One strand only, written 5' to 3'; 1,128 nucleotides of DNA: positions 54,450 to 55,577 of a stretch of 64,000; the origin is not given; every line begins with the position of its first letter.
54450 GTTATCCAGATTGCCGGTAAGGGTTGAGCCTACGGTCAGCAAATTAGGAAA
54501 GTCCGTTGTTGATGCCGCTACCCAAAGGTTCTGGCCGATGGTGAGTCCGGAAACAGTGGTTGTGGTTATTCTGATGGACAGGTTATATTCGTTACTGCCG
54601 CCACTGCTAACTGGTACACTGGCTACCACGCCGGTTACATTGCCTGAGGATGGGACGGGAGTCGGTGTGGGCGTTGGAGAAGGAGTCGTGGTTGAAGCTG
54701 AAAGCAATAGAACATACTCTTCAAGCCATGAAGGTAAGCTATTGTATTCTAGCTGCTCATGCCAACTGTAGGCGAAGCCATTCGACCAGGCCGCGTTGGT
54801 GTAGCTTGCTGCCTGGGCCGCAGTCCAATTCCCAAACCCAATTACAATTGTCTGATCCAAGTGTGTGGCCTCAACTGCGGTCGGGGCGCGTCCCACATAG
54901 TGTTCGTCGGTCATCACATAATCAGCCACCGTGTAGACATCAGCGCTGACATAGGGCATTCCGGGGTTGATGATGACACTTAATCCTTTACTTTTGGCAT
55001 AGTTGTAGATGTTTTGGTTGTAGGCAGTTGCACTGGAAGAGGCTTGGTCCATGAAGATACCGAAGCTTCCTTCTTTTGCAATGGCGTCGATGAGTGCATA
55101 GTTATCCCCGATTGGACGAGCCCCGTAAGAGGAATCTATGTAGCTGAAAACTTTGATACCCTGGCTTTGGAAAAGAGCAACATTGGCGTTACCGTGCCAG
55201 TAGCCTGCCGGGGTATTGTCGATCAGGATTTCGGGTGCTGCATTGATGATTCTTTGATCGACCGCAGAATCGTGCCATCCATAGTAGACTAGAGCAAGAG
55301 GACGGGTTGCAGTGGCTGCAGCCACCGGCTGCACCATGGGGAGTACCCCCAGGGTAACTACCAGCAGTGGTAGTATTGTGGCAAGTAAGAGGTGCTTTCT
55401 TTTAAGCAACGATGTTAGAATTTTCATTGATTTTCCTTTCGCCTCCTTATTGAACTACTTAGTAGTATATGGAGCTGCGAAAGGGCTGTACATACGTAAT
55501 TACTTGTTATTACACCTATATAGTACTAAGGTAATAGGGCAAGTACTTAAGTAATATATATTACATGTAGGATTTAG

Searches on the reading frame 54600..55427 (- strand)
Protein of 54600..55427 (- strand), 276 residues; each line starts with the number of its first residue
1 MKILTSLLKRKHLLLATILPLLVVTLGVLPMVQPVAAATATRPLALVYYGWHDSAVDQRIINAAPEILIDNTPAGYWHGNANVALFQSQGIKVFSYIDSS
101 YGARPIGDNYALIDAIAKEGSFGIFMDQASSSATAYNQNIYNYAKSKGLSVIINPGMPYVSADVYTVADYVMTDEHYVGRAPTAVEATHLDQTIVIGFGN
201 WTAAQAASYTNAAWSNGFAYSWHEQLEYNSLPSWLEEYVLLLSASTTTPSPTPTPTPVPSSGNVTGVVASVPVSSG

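Call 39: search_protein_families(library=pfam, proteins=[window:54600-55427:-], max_evalue=1)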
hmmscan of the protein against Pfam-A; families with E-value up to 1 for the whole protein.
window:54600-55427:- (276 aa): 1 family
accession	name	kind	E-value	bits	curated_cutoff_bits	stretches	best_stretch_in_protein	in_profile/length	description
PF12138.14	Spherulin4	-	4.4e-09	36.7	30.2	1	85-184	57-169/239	Spherulation-specific family 4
